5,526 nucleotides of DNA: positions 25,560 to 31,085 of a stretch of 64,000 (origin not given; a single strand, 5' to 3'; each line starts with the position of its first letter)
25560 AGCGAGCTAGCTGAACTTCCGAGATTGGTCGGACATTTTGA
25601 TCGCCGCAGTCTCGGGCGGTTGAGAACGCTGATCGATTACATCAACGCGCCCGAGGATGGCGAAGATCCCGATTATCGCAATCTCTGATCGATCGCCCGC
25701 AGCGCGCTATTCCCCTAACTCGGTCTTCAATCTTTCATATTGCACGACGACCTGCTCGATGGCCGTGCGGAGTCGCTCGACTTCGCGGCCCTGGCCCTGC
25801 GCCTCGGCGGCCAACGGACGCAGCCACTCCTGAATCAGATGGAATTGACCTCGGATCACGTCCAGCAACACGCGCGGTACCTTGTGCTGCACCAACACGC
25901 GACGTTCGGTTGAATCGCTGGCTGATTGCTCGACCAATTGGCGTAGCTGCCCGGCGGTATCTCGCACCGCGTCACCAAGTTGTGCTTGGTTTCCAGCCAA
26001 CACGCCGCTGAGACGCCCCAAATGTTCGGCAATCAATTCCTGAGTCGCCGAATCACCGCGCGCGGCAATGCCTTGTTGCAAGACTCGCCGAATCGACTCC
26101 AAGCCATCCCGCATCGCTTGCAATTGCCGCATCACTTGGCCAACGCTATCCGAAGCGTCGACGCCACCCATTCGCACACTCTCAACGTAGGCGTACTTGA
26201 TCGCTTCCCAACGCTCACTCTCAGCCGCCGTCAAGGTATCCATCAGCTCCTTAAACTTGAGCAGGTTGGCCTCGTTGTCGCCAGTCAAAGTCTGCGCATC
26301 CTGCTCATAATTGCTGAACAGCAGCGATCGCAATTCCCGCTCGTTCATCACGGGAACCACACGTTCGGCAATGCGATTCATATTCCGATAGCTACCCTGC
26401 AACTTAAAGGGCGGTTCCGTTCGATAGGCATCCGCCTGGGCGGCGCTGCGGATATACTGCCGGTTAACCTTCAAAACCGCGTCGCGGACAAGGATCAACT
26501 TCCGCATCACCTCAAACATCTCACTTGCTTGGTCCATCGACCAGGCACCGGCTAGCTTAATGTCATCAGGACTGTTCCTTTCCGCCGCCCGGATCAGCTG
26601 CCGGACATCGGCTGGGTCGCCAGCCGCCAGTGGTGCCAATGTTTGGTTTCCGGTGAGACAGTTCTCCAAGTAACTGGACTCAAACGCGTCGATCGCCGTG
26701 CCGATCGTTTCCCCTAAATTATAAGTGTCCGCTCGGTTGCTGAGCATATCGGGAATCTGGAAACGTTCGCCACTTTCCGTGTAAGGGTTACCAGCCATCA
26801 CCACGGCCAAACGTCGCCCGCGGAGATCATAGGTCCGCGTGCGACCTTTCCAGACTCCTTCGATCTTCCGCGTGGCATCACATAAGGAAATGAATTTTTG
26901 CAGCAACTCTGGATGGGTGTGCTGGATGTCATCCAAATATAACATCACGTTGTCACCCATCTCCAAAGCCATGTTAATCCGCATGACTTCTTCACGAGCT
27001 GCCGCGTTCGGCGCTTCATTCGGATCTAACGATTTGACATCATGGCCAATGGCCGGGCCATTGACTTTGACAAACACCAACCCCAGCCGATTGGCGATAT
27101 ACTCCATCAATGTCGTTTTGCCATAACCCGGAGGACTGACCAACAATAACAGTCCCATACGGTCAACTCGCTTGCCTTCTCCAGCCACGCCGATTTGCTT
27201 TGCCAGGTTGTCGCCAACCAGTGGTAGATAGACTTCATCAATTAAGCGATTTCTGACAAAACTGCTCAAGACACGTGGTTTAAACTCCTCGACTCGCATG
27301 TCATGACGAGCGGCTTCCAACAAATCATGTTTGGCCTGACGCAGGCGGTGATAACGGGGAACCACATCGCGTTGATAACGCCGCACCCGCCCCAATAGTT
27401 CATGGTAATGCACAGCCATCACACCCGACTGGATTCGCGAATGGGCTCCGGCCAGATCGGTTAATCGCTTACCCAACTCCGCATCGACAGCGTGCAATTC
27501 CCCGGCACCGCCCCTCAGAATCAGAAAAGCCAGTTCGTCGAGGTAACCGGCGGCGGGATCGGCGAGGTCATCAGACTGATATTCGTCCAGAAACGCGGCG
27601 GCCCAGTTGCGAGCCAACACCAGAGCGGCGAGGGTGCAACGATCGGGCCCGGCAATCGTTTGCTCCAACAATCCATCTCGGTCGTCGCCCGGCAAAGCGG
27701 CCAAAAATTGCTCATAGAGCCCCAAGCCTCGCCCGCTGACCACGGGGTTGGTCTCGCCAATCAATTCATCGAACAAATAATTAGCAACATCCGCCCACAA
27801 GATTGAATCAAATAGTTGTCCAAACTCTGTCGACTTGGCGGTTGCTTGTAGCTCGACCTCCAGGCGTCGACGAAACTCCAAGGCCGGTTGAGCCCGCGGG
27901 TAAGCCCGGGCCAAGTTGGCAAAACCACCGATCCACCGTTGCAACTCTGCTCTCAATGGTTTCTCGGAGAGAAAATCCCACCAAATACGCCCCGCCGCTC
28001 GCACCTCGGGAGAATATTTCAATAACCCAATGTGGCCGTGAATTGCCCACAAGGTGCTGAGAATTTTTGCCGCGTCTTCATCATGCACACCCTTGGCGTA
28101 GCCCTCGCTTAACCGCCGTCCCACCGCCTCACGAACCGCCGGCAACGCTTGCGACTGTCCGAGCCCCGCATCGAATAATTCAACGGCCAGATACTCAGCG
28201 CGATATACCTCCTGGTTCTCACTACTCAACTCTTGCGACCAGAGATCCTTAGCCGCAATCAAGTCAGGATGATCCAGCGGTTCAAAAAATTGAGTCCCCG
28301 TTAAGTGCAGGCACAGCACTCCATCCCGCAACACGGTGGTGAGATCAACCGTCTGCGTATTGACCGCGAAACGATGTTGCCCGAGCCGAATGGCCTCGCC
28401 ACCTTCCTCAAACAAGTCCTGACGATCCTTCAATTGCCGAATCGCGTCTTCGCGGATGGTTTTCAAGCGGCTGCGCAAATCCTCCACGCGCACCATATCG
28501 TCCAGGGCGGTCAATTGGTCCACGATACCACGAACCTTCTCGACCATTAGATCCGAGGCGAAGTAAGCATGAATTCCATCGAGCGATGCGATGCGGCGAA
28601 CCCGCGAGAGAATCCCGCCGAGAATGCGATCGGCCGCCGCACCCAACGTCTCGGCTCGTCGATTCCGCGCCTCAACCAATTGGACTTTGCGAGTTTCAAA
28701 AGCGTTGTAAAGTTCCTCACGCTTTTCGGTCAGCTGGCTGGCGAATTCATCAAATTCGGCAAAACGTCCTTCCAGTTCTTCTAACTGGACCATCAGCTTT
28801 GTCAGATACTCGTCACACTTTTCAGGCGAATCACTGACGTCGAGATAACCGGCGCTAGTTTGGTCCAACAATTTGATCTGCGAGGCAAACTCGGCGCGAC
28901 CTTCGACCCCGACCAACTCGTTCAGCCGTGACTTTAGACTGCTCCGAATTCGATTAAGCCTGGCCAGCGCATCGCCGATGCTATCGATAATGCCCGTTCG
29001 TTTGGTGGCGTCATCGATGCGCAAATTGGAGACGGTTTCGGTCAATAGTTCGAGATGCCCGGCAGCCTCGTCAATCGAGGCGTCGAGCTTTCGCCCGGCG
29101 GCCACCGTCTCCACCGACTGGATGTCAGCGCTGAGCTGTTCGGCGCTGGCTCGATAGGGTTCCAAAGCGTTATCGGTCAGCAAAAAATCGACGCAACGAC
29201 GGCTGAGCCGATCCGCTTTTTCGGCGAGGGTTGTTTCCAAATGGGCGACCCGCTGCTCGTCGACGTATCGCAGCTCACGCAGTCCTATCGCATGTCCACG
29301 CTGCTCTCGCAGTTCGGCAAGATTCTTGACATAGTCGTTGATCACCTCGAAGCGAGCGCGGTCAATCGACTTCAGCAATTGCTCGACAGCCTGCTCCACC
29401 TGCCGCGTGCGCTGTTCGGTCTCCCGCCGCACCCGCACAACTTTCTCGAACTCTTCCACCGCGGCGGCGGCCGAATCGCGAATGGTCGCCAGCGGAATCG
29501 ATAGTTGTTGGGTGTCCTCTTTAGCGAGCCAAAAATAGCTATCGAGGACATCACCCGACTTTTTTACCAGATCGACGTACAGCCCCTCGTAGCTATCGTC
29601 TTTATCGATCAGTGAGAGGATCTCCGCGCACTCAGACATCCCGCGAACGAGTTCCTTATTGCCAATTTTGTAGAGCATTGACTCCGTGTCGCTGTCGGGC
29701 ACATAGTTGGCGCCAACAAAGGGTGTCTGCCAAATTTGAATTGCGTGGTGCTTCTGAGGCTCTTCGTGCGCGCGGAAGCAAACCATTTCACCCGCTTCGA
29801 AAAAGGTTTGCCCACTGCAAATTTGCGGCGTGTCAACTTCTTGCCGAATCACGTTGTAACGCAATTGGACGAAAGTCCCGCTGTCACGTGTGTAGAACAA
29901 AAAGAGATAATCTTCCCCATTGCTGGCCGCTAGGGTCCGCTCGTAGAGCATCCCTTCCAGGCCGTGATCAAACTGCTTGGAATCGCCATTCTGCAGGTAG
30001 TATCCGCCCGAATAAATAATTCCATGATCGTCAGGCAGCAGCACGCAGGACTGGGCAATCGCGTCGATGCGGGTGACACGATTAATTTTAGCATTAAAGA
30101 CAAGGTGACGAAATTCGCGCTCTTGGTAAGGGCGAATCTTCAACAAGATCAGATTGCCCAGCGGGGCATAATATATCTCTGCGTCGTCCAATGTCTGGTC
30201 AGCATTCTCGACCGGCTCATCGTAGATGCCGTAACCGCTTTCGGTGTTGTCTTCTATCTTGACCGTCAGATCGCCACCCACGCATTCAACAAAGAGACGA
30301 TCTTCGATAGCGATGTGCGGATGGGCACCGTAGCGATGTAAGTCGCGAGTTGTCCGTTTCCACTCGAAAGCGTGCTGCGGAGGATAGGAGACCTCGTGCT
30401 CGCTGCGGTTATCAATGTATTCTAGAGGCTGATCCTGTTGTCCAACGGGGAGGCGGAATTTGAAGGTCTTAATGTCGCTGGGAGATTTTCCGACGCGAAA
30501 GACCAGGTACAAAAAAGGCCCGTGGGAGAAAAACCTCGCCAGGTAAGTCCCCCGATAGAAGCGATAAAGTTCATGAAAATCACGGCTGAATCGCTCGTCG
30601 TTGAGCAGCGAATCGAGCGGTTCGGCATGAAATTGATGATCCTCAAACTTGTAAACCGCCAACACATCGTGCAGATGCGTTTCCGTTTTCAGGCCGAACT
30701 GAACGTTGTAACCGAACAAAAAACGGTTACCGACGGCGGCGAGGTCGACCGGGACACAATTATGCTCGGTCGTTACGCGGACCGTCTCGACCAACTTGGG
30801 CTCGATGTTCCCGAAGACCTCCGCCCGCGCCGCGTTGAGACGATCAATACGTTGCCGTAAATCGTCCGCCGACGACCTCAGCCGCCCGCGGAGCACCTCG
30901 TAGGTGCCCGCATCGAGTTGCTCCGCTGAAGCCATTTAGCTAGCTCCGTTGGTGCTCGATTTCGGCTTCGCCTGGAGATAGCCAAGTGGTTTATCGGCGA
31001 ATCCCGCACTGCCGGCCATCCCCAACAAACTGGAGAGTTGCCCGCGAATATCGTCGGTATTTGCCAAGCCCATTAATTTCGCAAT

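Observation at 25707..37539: Candidate uncharacterised membrane-microdomain system: ABC exporter - S2P/CBS - NfeD/YqiJ-like - flotillin - giant AAA+ coiled-coil ATPase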

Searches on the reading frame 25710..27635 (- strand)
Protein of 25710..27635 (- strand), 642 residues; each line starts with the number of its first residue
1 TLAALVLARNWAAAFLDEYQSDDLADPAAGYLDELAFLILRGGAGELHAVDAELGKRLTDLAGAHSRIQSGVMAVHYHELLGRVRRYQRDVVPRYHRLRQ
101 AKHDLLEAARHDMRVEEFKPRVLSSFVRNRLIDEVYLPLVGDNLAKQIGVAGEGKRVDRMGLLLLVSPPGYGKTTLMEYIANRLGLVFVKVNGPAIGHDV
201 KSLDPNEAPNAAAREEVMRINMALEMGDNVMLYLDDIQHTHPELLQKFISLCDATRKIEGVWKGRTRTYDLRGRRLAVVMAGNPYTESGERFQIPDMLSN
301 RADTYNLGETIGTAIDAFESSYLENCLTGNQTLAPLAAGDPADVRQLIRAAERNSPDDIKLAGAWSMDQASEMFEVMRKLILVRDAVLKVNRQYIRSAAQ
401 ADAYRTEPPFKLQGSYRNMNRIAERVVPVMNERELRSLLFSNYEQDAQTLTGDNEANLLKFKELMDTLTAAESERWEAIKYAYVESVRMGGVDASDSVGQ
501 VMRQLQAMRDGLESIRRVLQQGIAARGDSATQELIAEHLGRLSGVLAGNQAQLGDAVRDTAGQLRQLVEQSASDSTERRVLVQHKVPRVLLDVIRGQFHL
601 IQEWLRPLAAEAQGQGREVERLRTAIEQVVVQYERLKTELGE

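Call 66: predict_structure(alignment_id=A4)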
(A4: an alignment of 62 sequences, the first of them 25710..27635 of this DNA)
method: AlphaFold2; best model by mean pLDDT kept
length: 642 residues; sequences in the alignment: 62
mean_pLDDT: 85.1   pTM: 0.70
mean pLDDT of the five models: 85.1, 84.4, 82.2, 80.8, 79.8
residues with pLDDT >= 90: 361; 70-90: 142; 50-70: 125; < 50: 14
segments of 3 or more residues with pLDDT < 50: 574-586
pLDDT, mean of each block of 10 residues (from residue 1): 86 88 71 88 80 89 92 90 91 96 94 88 76 89 89 68 93 92 94 97 98 98 95 97 96 93 97 94 91 93 89 87 94 94 95 94 95 98 97 94 94 95 98 98 95 94 98 97 89 69 70 68 64 69 64 63 66 46 48 64 63 61 72 70 50
secondary structure, 60 per line:
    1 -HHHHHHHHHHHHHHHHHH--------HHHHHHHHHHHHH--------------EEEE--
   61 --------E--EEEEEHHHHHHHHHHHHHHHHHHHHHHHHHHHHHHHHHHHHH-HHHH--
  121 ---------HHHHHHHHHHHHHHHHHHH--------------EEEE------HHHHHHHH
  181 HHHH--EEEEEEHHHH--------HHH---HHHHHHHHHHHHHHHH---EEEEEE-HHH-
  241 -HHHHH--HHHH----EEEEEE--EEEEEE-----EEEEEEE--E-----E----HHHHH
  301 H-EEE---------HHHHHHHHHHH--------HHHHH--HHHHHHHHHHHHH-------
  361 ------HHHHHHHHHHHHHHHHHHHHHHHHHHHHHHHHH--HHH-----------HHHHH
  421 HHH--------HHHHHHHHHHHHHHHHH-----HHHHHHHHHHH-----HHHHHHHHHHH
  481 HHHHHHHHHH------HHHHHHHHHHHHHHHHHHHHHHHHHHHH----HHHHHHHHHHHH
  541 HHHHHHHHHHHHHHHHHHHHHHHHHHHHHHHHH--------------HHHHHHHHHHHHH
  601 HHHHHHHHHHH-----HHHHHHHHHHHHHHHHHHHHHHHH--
elements in order: H2-19 H28-40 E55-58 E72-76 H77-113 H115-118 H130-148 E163-166 H173-184 E187-192 H193-196 H211-226 E230-235 H242-246 H249-252 E257-262 E265-270 E276-282 H296-301 E303-305 H315-325 H334-338 H341-353 H367-399 H416-423 H432-448 H454-464 H470-490 H497-524 H529-573 H588-611 H617-640
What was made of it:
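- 25710..26165 (-): C-terminal helical tail (residues about 1591-1742), poorly conserved. AF2 helices with pLDDT 46-72 (call 66).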

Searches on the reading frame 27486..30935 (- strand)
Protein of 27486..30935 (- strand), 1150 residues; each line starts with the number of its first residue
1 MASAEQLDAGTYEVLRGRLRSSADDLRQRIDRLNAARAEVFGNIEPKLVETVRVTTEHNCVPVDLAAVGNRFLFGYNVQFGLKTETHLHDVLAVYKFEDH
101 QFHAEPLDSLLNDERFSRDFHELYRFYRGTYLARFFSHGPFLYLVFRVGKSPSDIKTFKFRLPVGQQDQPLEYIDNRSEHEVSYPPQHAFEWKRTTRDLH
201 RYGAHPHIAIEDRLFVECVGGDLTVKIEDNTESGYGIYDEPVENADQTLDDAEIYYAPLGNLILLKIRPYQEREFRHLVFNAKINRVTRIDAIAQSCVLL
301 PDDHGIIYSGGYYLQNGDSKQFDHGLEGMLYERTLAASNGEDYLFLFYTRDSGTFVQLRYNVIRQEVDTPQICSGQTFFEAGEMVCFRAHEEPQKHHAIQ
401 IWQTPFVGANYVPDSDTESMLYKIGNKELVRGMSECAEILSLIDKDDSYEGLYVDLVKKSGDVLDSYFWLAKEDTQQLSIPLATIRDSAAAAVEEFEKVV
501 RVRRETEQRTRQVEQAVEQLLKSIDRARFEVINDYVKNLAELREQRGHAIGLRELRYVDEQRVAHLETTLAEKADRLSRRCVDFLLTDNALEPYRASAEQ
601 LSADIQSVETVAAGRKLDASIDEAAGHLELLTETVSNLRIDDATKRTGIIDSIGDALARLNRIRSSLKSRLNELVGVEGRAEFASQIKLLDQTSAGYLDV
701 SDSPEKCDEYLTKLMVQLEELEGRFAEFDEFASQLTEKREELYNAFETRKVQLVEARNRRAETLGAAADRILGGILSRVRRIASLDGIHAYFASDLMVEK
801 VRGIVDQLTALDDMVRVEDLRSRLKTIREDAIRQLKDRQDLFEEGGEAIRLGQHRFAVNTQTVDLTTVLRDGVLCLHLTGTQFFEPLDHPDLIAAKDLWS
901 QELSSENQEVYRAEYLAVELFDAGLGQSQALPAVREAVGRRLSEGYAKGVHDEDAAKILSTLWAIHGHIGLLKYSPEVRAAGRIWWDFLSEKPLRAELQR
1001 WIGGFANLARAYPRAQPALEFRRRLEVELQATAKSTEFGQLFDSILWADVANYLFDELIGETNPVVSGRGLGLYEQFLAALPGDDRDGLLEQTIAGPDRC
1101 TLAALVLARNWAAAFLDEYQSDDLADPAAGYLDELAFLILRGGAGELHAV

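Call 59: predict_structure(alignment_id=A3)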
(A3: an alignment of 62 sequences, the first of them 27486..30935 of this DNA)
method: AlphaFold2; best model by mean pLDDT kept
length: 1150 residues; sequences in the alignment: 62
mean_pLDDT: 86.5   pTM: 0.56
mean pLDDT of the five models: 86.5, 82.6, 81.1, 81.0, 80.8
residues with pLDDT >= 90: 509; 70-90: 569; 50-70: 57; < 50: 15
segments of 3 or more residues with pLDDT < 50: 1-4, 854-857, 1145-1150
pLDDT, mean of each block of 10 residues (from residue 1): 51 87 96 94 90 92 92 91 85 93 93 95 91 93 94 93 87 95 94 95 92 91 90 85 89 95 96 95 93 96 95 94 93 92 95 94 94 92 90 92 91 85 93 94 83 91 95 95 96 87 86 91 89 88 88 87 91 90 87 85 79 77 83 80 82 83 77 67 76 82 85 84 75 82 87 83 86 86 83 86 88 87 89 77 57 53 76 85 85 79 80 91 84 90 86 94 87 91 91 90 86 79 92 89 91 90 80 87 71 65 88 86 70 91 50
secondary structure, 60 per line:
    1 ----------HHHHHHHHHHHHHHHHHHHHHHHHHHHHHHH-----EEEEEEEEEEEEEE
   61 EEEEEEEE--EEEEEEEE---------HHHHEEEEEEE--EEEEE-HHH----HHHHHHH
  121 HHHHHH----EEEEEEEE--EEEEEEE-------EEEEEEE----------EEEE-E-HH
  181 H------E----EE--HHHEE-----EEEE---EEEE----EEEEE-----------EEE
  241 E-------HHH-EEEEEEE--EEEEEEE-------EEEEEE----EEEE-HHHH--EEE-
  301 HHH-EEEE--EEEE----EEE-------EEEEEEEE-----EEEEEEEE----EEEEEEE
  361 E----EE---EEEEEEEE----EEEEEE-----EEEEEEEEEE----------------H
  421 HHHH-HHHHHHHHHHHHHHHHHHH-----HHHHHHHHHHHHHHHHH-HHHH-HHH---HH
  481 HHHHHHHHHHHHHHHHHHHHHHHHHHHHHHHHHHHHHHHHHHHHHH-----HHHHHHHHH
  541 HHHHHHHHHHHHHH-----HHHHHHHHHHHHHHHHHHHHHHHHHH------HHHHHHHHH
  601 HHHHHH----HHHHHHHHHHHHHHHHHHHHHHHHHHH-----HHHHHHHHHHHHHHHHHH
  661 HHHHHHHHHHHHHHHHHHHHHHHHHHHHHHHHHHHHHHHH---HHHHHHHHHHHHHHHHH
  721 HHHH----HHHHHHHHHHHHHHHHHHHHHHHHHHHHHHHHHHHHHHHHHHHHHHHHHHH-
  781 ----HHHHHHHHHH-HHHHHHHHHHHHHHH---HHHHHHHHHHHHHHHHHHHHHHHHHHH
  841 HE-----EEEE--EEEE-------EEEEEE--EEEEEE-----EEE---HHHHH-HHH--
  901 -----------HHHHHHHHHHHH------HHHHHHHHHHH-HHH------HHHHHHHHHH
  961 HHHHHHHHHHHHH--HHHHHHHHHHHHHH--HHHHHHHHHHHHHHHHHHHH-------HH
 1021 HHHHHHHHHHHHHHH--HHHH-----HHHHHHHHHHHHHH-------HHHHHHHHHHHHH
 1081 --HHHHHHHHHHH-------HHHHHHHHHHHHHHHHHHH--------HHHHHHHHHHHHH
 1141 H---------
elements in order (helices of 4 or more, strands of 3 or more residues): H11-41 E47-68 E71-78 H88-91 E92-98 E101-105 H114-126 E131-138 E141-147 E155-161 E172-175 E207-210 E214-217 E222-226 E238-241 E253-259 E262-268 E276-281 E286-289 H291-294 E297-299 E305-308 E311-314 E319-321 E329-336 E342-349 E354-361 E371-378 E383-388 E394-403 H420-424 H426-444 H450-466 H468-471 H479-526 H532-554 H560-585 H592-606 H611-637 H643-700 H704-724 H729-779 H785-794 H796-810 H814-841 E848-851 E854-857 E865-870 E873-878 E884-886 H890-894 H912-923 H930-940 H951-973 H976-989 H992-1011 H1019-1035 H1038-1041 H1047-1060 H1068-1080 H1083-1093 H1101-1119 H1128-1141
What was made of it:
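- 29532..30863 (-): Beta-propeller-type domain (Pfam DUF3686, residues 25-468), preceded by an N-terminal helix (residues 11-41). AF2 model with pLDDT 85-96 over this region and about 28 beta strands between residues 47 and 403 (call 59).
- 28401..29531 (-): Long helical bundles or coiled coil (residues about 469-845), including Pfam DUF7902 (589-672; nt 28920-29171). AF2 helices 420-841 (call 59).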

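Call 101: fold_search(model_id=the predicted structure, library=pdb)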
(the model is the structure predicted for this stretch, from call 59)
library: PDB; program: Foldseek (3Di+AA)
matches with E <= 10: 587; with E <= 0.001: 32
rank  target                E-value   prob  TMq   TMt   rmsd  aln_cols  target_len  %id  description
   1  9a2d_C                1.7e-07  0.87  0.06  0.06  55.9      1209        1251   11  Modeling of the ciliary Intraflagellar transport-A complex (released 2024-05-10)
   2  7sse_A                1.2e-05  1.00  0.14  0.41  14.7       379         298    8  Crystal structure of the WDR domain of human DCAF1 in complex with CYCA-117-70 (released 2021-12-15)
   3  7k58_C                2.2e-05  0.90  0.11  0.05  58.4      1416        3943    8  Structure of outer-arm dyneins bound to microtubule with microtubule binding state 1(MTBS-1) (released 2021-09-29)
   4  8pu0_A                6.6e-05  1.00  0.13  0.13  16.2       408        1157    9  Cryo-EM structure of human Elp123 in complex with tRNA, desulpho-CoA, 5'-deoxyadenosine and methionine (released 2024-04-17)
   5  8f5p_B                7.2e-05  0.69  0.08  0.08  38.6      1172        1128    9  Structure of Leishmania tarentolae IFT-A (state 2) (released 2022-12-21)
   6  9d5n_CH               1.4e-04  0.60  0.05  0.08  26.4       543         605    8  48-nm doublet microtubule from Trichomonas vaginalis strain G3 (released 2025-05-14)
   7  8otz_f                1.5e-04  0.99  0.10  0.16  18.2       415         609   10  48-nm repeat of the native axonemal doublet microtubule from bovine sperm (released 2023-11-22)
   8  6u42_5L               1.6e-04  0.98  0.09  0.14  21.1       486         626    9  Natively decorated ciliary doublet microtubule (released 2019-11-13)
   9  5ods_B                1.6e-04  0.97  0.12  0.20  28.0       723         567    6  Structure of a phosphoprotein-protein complex (released 2018-03-14)
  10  6gmu                  1.7e-04  1.00  0.13  0.33  18.8       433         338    9  Serum paraoxonase-1 by directed evolution with the L69G/H134R/F222S/T332S mutations (released 2019-04-17)
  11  8qcb_C                1.8e-04  0.99  0.11  0.24  18.0       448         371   10  CryoEM structure of a S. Cerevisiae Ski2387 complex in the open state (released 2023-11-08)
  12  5l8s_A                2.0e-04  1.00  0.13  0.21  17.0       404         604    8  The crystal structure of a cold-adapted acylaminoacyl peptidase reveals a novel quaternary architecture based on the a (released 2016-11-16)
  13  6h0a                  2.1e-04  1.00  0.13  0.34  18.9       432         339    9  Serum paraoxonase-1 by directed evolution with the L69G/H115W/H134R/F222S/T332S mutations (released 2019-07-17)
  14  8q9t_C                2.4e-04  1.00  0.11  0.26  17.3       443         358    8  CryoEM structure of a S. Cerevisiae Ski238 complex bound to RNA (released 2023-11-29)
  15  5ods_A                2.5e-04  0.97  0.13  0.21  27.6       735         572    6  Structure of a phosphoprotein-protein complex (released 2018-03-14)
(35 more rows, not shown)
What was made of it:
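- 29532..30863 (-): Foldseek against the PDB returns beta-propellers at probability 1.00: DCAF1 WDR, paraoxonase-1, Ski8 and YncE; the clathrin terminal domain also matches, at probability 0.96 (call 101).
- Checked: Its N-terminal ~450 aa is a beta-propeller-type domain (calls 59, 101).
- Beta-propeller fold matches have low TM-scores (call 101). The beta-propeller is a generic protein-binding platform (call 101).
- Tried and rejected: Foldseek resolved it (call 101).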

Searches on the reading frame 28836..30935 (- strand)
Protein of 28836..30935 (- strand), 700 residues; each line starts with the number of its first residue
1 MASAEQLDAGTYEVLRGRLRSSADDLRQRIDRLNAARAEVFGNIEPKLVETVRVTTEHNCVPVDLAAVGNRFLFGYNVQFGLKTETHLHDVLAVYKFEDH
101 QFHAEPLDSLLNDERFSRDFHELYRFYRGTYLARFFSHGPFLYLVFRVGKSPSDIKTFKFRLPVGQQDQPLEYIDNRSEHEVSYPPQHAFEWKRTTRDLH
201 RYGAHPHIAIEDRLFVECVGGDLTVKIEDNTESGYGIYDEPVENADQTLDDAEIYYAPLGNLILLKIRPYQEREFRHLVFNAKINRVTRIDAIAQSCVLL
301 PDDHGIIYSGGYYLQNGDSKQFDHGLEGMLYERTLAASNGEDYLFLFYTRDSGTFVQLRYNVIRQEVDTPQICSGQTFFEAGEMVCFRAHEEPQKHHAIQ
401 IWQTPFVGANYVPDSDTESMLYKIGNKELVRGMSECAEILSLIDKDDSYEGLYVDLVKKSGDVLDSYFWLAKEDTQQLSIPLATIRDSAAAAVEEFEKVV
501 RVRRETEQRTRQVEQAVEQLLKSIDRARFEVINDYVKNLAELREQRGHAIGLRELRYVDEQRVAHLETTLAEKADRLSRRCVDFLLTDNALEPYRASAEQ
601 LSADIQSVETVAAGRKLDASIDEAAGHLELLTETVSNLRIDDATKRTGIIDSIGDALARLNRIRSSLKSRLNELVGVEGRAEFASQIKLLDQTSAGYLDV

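Call 33: search_protein_representatives(protein=window:28836-30935:-)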
Query: 700 residues. Proteins with E-value up to 0.001 (for the whole library): 935; up to 1e-10: 653; up to 1e-30: 291. The best 150 are listed.
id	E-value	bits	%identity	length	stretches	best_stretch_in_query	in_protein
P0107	0.0e+00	1026.0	65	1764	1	2-700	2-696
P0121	1.1e-262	890.0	57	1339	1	4-699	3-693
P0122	2.4e-232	789.8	52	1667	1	7-700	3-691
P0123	8.2e-226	768.2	50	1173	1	4-700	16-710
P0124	3.1e-225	766.3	50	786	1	3-700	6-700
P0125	1.0e-224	764.6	49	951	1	3-699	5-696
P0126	1.5e-224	764.0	50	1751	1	5-699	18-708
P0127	8.5e-223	758.2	50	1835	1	4-700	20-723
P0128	1.7e-219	747.3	49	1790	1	4-700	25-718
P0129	5.6e-212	722.5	49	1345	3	168-693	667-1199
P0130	7.2e-197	672.5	44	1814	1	5-699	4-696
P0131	1.4e-192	658.4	55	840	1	4-550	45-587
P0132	1.4e-187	641.8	57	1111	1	199-700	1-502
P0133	1.1e-183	629.0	43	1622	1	7-700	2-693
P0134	1.4e-183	628.6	42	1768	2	4-697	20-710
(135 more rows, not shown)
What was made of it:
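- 25707..30935 (-): Giant soluble ATPase of 1742 aa (family DUF3686 + DUF7902 + AAA+), the third gene of the conserved module. 935 clusters at 50% identity (call 33).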
